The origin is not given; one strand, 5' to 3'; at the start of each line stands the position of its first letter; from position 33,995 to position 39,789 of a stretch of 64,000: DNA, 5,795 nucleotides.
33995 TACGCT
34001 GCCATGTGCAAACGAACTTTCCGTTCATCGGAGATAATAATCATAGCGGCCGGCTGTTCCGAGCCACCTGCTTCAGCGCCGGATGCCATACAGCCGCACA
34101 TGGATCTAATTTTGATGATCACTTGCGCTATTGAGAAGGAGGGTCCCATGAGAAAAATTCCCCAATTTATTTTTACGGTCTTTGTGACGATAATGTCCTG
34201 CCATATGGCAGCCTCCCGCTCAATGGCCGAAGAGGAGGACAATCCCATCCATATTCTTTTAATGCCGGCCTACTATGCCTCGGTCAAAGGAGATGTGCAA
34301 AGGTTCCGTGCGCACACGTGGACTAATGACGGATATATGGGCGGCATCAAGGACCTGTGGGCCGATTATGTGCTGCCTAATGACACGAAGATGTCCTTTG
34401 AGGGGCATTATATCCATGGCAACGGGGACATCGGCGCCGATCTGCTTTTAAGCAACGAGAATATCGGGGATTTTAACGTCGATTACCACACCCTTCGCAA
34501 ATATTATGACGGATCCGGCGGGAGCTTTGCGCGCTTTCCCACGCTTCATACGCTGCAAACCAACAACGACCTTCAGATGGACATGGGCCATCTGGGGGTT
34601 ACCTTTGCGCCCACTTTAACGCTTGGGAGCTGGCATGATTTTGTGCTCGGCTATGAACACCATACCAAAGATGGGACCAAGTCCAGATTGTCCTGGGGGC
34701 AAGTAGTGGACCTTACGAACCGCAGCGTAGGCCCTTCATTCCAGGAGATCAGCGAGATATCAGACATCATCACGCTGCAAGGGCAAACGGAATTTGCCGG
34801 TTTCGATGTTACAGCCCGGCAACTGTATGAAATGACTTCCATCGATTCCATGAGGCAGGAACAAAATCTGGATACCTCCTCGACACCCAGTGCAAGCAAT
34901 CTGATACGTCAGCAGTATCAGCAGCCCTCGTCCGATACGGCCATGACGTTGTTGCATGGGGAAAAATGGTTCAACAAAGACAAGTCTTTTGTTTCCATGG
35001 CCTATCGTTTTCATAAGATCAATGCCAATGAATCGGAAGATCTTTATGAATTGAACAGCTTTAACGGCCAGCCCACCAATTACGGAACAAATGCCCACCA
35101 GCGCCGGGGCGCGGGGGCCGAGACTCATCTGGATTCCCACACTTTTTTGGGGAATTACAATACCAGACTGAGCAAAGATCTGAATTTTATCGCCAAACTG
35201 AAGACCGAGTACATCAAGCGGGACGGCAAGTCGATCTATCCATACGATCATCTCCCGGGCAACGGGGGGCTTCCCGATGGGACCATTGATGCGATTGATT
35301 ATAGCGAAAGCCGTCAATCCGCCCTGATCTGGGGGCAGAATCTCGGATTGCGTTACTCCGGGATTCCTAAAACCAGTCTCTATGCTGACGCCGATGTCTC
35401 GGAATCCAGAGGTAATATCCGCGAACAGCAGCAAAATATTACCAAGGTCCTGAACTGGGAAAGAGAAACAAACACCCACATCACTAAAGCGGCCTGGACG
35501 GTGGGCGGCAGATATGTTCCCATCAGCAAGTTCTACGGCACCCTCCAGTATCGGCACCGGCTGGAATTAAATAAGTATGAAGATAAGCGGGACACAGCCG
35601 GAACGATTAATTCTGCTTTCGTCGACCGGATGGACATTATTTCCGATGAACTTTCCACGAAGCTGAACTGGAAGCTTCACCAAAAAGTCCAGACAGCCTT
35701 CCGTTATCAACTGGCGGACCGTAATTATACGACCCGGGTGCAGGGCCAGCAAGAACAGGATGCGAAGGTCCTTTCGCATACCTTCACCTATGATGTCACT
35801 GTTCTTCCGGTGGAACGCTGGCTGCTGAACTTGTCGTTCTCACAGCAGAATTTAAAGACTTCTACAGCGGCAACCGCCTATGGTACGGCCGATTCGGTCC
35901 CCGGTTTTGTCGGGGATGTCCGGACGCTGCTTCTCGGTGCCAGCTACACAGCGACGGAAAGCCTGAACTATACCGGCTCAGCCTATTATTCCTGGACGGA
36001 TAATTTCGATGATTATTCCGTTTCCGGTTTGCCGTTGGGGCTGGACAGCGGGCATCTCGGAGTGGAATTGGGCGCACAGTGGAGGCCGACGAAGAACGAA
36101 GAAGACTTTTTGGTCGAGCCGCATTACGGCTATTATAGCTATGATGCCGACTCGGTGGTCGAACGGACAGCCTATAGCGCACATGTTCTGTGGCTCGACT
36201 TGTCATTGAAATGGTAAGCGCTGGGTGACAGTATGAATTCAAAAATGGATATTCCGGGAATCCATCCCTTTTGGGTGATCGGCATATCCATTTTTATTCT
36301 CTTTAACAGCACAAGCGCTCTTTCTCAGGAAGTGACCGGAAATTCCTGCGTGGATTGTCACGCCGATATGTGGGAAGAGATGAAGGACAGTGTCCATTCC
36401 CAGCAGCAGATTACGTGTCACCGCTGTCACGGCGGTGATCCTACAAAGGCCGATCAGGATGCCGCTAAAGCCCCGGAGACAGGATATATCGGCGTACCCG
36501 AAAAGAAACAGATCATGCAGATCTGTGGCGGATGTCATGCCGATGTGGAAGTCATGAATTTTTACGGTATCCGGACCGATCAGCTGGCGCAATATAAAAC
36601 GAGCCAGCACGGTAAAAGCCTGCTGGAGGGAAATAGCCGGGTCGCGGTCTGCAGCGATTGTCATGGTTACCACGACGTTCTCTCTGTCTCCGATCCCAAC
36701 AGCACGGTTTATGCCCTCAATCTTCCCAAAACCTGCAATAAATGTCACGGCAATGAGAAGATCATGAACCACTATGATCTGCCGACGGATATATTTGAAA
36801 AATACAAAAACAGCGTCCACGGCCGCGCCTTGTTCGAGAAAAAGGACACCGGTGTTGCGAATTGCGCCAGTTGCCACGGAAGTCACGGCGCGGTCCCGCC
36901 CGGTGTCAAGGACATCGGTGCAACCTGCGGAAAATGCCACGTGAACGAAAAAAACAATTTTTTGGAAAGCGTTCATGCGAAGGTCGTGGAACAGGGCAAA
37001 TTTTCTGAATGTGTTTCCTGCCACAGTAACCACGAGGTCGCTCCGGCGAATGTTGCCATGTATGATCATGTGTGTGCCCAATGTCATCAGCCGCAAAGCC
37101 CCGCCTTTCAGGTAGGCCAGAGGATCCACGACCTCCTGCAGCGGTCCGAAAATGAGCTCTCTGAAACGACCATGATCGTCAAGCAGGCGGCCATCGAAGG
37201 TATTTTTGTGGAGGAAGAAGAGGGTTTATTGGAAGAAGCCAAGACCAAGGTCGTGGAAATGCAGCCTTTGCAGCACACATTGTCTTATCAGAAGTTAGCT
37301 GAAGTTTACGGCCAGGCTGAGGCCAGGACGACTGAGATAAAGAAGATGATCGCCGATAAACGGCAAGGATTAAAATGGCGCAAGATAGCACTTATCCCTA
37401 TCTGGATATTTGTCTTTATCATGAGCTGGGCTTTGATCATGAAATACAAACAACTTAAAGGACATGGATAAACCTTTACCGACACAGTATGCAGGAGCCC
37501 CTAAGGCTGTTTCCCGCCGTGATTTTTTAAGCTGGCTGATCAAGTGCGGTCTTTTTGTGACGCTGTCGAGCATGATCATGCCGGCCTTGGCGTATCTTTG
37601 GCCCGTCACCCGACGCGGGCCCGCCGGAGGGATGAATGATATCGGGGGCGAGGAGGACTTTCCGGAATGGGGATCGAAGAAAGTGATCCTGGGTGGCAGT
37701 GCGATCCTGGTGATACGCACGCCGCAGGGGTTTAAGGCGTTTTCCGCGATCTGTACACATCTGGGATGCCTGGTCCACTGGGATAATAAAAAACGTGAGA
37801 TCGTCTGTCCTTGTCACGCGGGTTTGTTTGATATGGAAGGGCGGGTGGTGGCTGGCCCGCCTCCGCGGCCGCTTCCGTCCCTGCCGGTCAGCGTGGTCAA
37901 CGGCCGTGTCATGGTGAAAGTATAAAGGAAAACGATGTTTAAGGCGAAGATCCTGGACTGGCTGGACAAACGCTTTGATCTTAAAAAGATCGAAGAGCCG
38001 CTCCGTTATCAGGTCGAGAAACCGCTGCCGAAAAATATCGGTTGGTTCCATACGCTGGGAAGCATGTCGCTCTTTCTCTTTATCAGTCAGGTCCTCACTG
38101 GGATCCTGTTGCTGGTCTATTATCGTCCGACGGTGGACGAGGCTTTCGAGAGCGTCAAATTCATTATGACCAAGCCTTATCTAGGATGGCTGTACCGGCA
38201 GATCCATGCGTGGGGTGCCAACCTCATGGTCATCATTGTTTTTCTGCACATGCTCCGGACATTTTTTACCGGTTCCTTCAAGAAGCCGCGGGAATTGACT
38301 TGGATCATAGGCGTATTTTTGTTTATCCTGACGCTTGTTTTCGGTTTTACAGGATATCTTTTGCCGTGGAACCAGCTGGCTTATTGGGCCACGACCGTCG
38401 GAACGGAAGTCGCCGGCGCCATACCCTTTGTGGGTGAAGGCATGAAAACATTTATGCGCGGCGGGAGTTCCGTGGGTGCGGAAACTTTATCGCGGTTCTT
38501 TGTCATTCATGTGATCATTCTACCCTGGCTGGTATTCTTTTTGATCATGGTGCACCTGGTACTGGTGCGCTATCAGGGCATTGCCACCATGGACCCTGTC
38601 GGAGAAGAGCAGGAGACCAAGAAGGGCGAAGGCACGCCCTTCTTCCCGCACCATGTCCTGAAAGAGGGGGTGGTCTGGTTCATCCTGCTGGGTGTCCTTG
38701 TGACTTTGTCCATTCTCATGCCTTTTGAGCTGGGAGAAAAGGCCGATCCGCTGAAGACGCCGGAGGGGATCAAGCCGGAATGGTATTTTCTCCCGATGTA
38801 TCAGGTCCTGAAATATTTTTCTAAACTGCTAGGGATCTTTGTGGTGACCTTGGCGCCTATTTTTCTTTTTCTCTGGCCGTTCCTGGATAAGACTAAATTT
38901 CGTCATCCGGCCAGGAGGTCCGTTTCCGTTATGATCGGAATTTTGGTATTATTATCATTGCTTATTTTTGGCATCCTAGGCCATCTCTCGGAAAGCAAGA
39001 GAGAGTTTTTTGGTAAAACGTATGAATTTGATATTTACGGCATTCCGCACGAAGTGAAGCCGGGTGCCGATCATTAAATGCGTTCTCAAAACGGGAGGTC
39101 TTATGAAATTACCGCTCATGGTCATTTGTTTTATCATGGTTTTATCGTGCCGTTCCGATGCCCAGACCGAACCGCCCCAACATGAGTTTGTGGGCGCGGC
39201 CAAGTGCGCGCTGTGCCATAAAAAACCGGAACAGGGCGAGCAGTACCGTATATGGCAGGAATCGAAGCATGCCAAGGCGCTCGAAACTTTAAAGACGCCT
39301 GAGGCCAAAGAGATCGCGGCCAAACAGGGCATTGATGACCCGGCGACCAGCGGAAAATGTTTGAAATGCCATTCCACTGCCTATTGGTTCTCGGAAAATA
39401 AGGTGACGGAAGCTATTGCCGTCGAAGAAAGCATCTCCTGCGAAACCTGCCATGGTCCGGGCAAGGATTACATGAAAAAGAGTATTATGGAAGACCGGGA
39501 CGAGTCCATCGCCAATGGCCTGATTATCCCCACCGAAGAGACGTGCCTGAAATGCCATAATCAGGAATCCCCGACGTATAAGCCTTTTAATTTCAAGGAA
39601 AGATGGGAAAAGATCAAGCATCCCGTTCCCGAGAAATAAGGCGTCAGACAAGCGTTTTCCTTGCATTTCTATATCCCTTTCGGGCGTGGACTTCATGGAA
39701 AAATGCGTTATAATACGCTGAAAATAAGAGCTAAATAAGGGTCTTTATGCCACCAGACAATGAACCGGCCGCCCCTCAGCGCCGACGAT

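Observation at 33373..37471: Candidate porin-cytochrome electron conduit: octaheme periplasmic cytochrome, 689-aa outer-membrane beta-barrel and membrane-anchored nonaheme cytochrome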

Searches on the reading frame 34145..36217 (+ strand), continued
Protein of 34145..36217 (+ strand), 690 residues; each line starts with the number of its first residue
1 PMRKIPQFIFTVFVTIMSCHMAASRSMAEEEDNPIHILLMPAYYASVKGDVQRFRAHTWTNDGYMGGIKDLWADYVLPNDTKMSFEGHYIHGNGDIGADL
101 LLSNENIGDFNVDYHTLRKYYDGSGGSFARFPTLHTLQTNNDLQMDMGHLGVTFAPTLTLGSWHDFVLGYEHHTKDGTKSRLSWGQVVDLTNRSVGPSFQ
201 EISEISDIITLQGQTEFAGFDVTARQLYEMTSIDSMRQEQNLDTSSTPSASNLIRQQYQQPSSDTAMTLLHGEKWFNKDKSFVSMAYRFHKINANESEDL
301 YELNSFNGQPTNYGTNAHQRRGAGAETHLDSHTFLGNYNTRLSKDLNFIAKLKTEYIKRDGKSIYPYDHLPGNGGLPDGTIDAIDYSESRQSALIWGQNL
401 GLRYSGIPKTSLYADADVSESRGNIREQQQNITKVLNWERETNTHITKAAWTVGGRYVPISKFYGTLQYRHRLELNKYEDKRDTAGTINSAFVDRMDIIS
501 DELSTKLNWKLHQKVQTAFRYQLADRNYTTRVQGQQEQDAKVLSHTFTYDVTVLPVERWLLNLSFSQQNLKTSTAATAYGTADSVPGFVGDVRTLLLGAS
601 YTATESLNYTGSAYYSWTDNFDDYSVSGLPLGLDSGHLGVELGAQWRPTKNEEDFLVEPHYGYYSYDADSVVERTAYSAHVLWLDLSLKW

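Call 64: list_cluster_members(proteins=[P0001, P0159, P0289, P0280])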
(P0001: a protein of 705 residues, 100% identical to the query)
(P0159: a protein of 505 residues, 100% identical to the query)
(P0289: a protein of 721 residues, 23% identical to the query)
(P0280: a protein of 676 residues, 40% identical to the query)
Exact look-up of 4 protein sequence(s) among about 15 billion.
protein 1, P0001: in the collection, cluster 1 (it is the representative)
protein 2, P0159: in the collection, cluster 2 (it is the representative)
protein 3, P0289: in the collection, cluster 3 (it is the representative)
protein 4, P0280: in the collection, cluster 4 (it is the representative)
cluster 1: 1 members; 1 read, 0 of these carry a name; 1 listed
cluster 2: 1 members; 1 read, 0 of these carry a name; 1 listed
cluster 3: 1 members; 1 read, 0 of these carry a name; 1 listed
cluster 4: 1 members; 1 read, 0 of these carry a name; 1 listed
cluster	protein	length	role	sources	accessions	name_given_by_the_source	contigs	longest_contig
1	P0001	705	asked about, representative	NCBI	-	-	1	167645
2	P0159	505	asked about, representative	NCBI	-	-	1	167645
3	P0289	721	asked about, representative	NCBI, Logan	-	-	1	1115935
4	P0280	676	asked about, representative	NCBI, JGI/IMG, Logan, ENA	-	-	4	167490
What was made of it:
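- Tried and rejected: The cluster look-up gave no accession or organism name (call 64), so the source organism is inferred only from its closest relatives.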

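Call 69: search_solved_structures(query=A2, max_evalue=10, show_alignments=2)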
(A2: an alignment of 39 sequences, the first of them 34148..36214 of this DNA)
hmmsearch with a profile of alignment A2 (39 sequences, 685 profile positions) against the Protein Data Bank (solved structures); distinct sequences matched with E-value up to 10: 0.

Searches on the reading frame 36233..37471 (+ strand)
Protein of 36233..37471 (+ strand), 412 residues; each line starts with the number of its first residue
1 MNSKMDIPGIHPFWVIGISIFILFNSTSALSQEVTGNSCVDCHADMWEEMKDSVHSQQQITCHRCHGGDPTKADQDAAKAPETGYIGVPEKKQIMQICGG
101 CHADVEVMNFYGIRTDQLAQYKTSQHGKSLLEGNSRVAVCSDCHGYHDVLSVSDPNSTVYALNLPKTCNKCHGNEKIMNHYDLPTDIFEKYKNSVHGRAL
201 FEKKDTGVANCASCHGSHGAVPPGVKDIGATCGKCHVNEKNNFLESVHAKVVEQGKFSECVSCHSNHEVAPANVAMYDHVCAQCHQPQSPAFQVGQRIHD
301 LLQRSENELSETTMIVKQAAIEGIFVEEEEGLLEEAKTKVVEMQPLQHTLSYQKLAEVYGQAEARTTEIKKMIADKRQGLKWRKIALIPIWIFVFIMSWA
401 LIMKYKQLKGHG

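Call 3: search_protein_families(library=pfam, proteins=[window:36233-37471:+], max_evalue=0.01)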
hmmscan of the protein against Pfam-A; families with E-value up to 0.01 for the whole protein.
window:36233-37471:+ (412 aa): 5 families
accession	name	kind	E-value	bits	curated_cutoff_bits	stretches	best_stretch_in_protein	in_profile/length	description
PF14522.11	Cytochrome_C7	-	4.4e-11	42.9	24.8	1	228-286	12-67/67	Cytochrome c7 and related cytochrome c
PF09699.15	Paired_CXXCH_1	-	3.8e-10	39.7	20.6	1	210-240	8-40/41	Doubled CXXCH motif (Paired_CXXCH_1)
PF14537.11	Cytochrom_c3_2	-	7.1e-10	39.7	25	3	54-172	1-78/79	Cytochrome c3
PF00684.25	DnaJ_CXXCXGXG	-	2.6e-05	24.8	32.7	1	133-179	12-55/65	DnaJ central domain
PF05141.17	DIT1_PvcA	-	0.0048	16.9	26.4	1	135-183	59-105/273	Pyoverdine/dityrosine biosynthesis protein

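Call 4: search_protein_families(library=ncbifam, proteins=[window:36233-37471:+], max_evalue=0.01)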
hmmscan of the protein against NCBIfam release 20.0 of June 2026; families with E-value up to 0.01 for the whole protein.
window:36233-37471:+ (412 aa): 4 families
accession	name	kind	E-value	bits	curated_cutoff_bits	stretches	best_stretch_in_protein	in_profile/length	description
TIGR03508.1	decahem_SO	subfamily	4.1e-12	46.1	192.2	2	23-176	57-178/258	DmsE family decaheme c-type cytochrome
NF041028.1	decahem_GSU2203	exception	2e-08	33.8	325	1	33-286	33-253/317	GSU2203 family decaheme c-type cytochrome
NF040943.1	cytoc3_ExtM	equivalog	2e-06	26.4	800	1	27-103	10-80/599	selenite/tellurite reduction operon c-type cytochrome ExtM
TIGR03153.1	cytochr_NrfH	equivalog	6.4e-06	26.3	134.2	1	29-66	95-133/138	cytochrome c nitrite reductase small subunit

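Call 70: search_solved_structures(query=window:36233-37468:+, max_evalue=0.01)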
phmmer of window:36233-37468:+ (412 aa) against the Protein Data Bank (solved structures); distinct sequences matched with E-value up to 0.01: 1.
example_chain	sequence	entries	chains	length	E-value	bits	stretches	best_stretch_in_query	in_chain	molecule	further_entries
28pb_A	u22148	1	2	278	0.00014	24.2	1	209-268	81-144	Cytochrome c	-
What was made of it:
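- Tried and rejected: Only one weak, uninformative hit was found (call 70).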

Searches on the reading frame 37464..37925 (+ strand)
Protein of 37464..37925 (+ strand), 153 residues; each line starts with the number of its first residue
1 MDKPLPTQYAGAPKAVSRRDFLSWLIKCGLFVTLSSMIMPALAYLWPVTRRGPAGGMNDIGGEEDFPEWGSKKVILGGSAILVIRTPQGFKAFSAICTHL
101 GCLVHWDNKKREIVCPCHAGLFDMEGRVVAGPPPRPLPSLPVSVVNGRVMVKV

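Call 3: search_protein_families(library=pfam, proteins=[window:37464-37925:+], max_evalue=0.01)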
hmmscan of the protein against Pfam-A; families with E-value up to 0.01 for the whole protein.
window:37464-37925:+ (153 aa): 1 family
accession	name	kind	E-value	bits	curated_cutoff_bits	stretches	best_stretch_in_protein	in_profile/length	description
PF00355.32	Rieske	-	1.6e-13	50.8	20.3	1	61-141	6-88/88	Rieske [2Fe-2S] domain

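Call 4: search_protein_families(library=ncbifam, proteins=[window:37464-37925:+], max_evalue=0.01)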
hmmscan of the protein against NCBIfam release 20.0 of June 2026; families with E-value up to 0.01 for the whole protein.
window:37464-37925:+ (153 aa): 11 families
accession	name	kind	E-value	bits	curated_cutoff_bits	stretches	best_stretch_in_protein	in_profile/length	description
NF010001.0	PRK13474.1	subfamily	2.1e-20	72.8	154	1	82-152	90-162/178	cytochrome b6-f complex iron-sulfur subunit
NF045928.1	Cytb6fFeSPetC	equivalog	3.9e-19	68.7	250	1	92-150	103-162/179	cytochrome b6-f complex iron-sulfur subunit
NF050121.1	bc1_QcrA_actin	exception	4.4e-15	56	275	1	88-144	238-297/319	cytochrome bc1 complex Rieske iron-sulfur subunit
TIGR01416.1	Rieske_proteo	equivalog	1.7e-13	50.9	97.4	1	91-138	110-161/176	ubiquinol-cytochrome c reductase iron-sulfur subunit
TIGR02694.1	arsenite_ox_S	equivalog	5.5e-09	36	95.65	1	86-144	47-107/129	arsenate reductase (azurin) small subunit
NF041683.1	ant_diox_AndAb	equivalog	6.4e-08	32.7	150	1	58-153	3-100/100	anthranilate 1,2-dioxygenase ferredoxin subunit AndAb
NF041174.1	SDX_Thmprot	equivalog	3.8e-07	30.2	170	1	79-133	25-80/109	sulredoxin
TIGR02377.1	MocE_fam_FeS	subfamily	5.6e-05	23.1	136.15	1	77-153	22-101/101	MocE family 2Fe-2S type ferredoxin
NF007422.0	PRK09965.1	equivalog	0.00015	21.8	113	1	65-153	11-100/106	bifunctional 3-phenylpropionate/cinnamic acid dioxygenase ferredoxin subunit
NF058607.1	GlBtMonoOxGbcA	equivalog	0.0009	17.8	670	1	74-129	74-132/420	glycine betaine monooxygenase oxygenase subunit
NF042948.2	3PPDioc_HcaC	equivalog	0.0014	18.9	150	1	64-153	10-102/105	3-phenylpropionate/cinnamic acid dioxygenase ferredoxin subunit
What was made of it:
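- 37464..37925 (+): Rieske iron-sulfur protein. Hits b6f-type Rieske models below their cutoffs (calls 3, 4).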

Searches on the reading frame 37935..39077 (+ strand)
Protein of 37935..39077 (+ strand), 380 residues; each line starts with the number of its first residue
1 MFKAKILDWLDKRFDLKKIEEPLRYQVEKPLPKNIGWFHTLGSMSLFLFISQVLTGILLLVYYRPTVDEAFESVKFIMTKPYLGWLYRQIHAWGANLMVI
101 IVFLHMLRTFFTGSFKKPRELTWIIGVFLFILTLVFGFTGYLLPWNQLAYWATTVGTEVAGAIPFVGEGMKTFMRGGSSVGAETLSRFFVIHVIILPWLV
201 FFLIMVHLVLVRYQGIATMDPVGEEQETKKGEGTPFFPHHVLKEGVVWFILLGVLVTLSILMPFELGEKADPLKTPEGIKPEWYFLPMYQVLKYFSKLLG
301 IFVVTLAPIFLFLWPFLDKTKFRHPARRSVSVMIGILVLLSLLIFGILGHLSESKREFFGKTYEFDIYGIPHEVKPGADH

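Call 3: search_protein_families(library=pfam, proteins=[window:37935-39077:+], max_evalue=0.01)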
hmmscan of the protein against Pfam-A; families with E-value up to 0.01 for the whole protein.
window:37935-39077:+ (380 aa): 4 families
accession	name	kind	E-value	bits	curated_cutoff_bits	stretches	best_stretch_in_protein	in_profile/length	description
PF00033.24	Cytochrome_B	-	8.2e-59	199.1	27.2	1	27-215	2-189/189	Cytochrome b/b6/petB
PF13631.11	Cytochrom_B_N_2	-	9.4e-48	162.8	27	1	97-267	2-167/169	Cytochrome b(N-terminal)/b6/petB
PF00032.22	Cytochrom_B_C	-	1.6e-19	70.5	20.7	1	269-354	1-87/102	Cytochrome b(C-terminal)/b6/petD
PF14358.11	DUF4405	-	0.0018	19.2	26.7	1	45-106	6-62/66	Domain of unknown function (DUF4405)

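Call 4: search_protein_families(library=ncbifam, proteins=[window:37935-39077:+], max_evalue=0.01)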
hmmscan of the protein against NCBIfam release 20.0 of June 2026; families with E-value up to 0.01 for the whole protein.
window:37935-39077:+ (380 aa): 6 families
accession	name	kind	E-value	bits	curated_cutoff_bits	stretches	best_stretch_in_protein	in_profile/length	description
NF002990.0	PRK03735.1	subfamily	3.3e-73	246.2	325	1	4-217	3-220/223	cytochrome b6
NF040969.1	cytb_ExtP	equivalog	2.8e-69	233.1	290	1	34-217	20-203/205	selenite/tellurite reduction operon b-type cytochrome ExtP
NF050120.1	bc1_QcrB_actin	exception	3.6e-45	154.7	500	1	9-288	1-293/458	cytochrome bc1 complex cytochrome b subunit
NF041076.1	cyt_b_SoxC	equivalog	3.8e-36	125.1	740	2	41-216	30-200/542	proton pump complex cytochrome B SoxC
TIGR01156.1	cytb6_f_IV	equivalog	2.1e-17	63.5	127.05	1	233-348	28-146/160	cytochrome b6-f complex subunit IV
NF040970.1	memb_ExtQ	equivalog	3.6e-06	27.3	150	1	246-324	14-90/134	selenite/tellurite reduction operon b-type cytochrome membrane protein ExtQ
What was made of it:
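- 37935..39077 (+): Cytochrome b, a fused b6 plus subunit IV type. Scores 246 bits on NF002990 and 233 bits on cytb_ExtP (calls 3, 4).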

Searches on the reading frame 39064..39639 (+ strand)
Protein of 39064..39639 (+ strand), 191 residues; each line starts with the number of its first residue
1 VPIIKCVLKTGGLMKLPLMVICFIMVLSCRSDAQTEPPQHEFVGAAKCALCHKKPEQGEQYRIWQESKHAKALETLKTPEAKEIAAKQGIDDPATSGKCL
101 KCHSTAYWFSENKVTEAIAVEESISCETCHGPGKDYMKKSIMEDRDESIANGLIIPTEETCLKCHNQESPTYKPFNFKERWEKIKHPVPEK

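Call 3: search_protein_families(library=pfam, proteins=[window:39064-39639:+], max_evalue=0.01)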
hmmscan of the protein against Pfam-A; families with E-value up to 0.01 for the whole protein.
window:39064-39639:+ (191 aa): 7 families
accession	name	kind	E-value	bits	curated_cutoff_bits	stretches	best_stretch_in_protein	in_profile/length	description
PF13435.11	Cytochrome_C554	-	3.2e-17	63.7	20.8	1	47-131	1-84/84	Cytochrome c554 and c-prime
PF22113.1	Mtrc-MtrF_II-IV_dom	-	1.4e-08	34.9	30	2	42-136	78-169/176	Outer membrane cytochrome MtrC/MtrF-like, domains II/IV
PF09699.15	Paired_CXXCH_1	-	4.1e-08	33.2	20.6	0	93-105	3-15/41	Doubled CXXCH motif (Paired_CXXCH_1)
PF14522.11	Cytochrome_C7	-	1.9e-07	31.2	24.8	2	95-166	12-67/67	Cytochrome c7 and related cytochrome c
PF14537.11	Cytochrom_c3_2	-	8.7e-06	26.6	25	1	97-169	7-68/79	Cytochrome c3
PF02085.21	Cytochrom_CIII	-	0.0012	19.6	22.9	0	40-130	25-101/101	Class III cytochrome C family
PF00684.25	DnaJ_CXXCXGXG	-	0.0067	17.1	32.7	1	95-136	14-54/65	DnaJ central domain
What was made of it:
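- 39064..39639 (+): cyt4: tetraheme c554-like cytochrome, probably a lipoprotein if translation starts at ATG 39103. Matches Pfam Cytochrome_C554 (call 3).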

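Call 4: search_protein_families(library=ncbifam, proteins=[window:39064-39639:+], max_evalue=0.01)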
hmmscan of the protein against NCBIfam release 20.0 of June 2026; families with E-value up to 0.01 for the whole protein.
window:39064-39639:+ (191 aa): 7 families
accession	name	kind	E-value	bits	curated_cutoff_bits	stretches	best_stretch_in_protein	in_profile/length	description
NF041198.1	UshA_like_PCGU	equivalog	1.4e-19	70.1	275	1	34-169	397-512/519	UshA-like (seleno)protein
NF043010.1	Cyt554_Nsmonas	equivalog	3e-12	46.4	400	1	18-139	9-124/238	cytochrome c-550 CycA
TIGR03508.1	decahem_SO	subfamily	1.4e-06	28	192.2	1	98-169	4-81/258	DmsE family decaheme c-type cytochrome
NF041028.1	decahem_GSU2203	exception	2.5e-06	26.9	325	1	96-168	36-111/317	GSU2203 family decaheme c-type cytochrome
TIGR04257.1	nanowire_3heme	domain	0.0016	18.6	40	0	97-131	24-59/75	c(7)-type cytochrome triheme domain-containing protein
TIGR01905.1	paired_CXXCH_1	subfamily_domain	0.0026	17.6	25.2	0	93-130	3-36/41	doubled CXXCH domain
TIGR03507.1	decahem_SO1788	subfamily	0.0047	15.4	209.3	1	44-136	574-666/672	OmcA/MtrC family decaheme c-type cytochrome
